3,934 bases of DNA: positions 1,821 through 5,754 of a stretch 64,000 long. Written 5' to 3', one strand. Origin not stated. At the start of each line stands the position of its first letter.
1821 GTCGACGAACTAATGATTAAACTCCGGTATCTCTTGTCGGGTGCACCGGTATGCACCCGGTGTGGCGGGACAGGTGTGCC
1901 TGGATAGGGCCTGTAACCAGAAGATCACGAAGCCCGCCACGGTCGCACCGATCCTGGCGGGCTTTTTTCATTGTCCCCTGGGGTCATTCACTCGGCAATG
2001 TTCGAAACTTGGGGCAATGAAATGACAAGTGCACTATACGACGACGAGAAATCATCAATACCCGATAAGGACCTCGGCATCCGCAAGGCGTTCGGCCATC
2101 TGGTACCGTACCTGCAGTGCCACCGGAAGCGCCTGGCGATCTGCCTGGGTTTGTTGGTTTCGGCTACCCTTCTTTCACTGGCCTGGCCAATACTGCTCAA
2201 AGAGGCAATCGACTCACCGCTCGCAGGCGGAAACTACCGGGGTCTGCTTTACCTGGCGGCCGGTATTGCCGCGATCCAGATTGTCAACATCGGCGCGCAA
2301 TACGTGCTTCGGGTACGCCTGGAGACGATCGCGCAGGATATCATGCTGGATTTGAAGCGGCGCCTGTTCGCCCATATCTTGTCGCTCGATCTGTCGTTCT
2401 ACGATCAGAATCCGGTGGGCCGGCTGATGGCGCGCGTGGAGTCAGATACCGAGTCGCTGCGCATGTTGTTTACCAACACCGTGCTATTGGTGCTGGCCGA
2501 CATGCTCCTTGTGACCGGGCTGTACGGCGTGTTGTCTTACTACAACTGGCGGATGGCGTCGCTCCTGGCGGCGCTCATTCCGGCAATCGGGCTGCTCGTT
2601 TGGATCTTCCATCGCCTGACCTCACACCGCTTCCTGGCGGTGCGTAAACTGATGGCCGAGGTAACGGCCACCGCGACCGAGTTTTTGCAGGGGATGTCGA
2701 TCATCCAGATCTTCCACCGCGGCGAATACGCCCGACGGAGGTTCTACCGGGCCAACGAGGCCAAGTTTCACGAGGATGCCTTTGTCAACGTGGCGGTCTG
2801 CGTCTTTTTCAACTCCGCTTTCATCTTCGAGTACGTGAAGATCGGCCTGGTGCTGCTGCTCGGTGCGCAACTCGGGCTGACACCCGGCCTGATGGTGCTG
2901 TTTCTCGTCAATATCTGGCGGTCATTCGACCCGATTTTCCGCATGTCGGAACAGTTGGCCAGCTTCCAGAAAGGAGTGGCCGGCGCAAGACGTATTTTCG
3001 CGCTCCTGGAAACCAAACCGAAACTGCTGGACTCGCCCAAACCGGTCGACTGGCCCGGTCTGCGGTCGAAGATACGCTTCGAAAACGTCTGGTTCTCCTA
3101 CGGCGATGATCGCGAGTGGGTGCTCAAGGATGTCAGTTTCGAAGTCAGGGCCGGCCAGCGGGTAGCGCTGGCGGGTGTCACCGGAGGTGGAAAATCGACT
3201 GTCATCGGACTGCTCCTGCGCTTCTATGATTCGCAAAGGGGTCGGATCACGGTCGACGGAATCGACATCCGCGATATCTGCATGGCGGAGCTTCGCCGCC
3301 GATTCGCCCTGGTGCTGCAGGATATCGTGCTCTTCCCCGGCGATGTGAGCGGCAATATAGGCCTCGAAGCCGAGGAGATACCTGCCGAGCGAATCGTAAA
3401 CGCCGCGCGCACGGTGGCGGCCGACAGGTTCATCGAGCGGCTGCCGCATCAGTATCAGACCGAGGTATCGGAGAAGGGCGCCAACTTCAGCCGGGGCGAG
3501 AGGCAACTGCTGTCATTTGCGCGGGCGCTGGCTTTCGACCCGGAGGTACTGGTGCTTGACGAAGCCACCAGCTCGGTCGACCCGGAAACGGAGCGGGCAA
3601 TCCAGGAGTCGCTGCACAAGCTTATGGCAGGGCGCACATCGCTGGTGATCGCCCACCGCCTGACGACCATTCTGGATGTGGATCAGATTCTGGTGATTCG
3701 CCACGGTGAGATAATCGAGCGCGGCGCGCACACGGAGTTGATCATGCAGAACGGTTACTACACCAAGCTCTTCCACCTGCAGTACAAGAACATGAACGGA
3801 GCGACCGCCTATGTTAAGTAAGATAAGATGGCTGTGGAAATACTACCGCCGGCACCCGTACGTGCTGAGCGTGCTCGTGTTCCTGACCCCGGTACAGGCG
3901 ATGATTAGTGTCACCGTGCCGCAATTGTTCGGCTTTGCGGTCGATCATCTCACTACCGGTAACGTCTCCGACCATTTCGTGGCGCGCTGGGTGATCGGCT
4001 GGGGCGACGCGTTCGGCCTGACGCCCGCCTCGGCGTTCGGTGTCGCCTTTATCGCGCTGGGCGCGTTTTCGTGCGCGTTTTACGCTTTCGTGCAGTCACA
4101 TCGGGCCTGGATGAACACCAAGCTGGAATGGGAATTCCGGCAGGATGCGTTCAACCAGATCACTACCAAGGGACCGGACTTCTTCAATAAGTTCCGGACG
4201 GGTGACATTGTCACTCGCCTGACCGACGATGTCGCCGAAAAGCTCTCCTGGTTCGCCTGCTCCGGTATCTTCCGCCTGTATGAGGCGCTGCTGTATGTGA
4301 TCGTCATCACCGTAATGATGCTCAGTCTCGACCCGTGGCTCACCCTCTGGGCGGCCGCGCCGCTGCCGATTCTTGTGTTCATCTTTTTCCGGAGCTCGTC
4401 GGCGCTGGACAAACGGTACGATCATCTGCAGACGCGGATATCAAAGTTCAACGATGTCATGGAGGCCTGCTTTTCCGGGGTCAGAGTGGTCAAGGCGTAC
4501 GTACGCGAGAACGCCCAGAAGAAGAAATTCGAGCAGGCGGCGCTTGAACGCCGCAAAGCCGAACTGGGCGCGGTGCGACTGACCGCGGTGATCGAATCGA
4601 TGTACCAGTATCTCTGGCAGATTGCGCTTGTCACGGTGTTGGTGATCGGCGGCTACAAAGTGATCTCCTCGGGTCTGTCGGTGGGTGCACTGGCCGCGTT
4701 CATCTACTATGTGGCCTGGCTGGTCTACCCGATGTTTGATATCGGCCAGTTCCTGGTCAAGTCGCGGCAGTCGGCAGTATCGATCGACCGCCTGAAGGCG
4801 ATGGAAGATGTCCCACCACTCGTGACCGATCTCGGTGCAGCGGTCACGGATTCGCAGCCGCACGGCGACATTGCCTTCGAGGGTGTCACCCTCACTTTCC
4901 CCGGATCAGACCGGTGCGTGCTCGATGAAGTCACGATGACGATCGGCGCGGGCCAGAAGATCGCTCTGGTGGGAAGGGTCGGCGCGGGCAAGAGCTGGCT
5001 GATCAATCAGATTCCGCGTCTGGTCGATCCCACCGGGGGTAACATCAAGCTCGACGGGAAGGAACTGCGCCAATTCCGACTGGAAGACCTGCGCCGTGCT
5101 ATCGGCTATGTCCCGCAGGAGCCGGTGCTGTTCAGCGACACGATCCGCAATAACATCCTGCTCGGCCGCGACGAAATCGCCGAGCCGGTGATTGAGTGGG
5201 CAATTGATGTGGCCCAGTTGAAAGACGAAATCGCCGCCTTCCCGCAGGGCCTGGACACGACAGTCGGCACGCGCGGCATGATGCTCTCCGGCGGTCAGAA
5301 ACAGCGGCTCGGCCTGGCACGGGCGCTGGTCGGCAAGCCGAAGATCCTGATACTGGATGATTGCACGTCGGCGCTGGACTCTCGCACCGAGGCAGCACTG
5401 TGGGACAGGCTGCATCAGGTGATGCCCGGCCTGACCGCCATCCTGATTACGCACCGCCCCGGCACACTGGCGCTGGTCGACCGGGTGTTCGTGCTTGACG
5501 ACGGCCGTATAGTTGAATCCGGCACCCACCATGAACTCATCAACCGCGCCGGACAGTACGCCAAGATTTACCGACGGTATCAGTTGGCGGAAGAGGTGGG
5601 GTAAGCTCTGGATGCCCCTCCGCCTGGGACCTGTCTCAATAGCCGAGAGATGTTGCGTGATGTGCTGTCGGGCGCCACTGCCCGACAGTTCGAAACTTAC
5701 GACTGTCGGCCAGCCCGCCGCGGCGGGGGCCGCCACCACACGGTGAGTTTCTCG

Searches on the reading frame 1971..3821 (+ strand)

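Call 7: search_protein_families(library=pfam, proteins=[window:1971-3821:+], max_evalue=0.01)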
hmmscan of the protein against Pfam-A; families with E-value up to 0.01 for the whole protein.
window:1971-3821:+ (616 aa): 3 families
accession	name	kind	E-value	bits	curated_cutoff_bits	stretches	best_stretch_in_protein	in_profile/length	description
PF00664.28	ABC_membrane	-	1.3e-32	114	28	1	56-313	2-265/274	ABC transporter transmembrane region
PF00005.33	ABC_tran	-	1.1e-26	94.5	25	1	385-534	1-137/137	ABC transporter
PF02463.25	SMC_N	-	0.0029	17.5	40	0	506-578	137-213/220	RecF/RecN/SMC N terminal domain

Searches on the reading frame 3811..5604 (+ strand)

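Call 7: search_protein_families(library=pfam, proteins=[window:3811-5604:+], max_evalue=0.01)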
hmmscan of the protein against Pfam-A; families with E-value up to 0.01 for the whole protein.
window:3811-5604:+ (597 aa): 3 families
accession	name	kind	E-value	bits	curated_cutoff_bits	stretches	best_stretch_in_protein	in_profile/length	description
PF00664.28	ABC_membrane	-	1.6e-33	117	28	1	21-308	3-274/274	ABC transporter transmembrane region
PF00005.33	ABC_tran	-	2.9e-30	106.1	25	1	371-520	1-137/137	ABC transporter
PF02463.25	SMC_N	-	0.0001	22.3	40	1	410-560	108-209/220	RecF/RecN/SMC N terminal domain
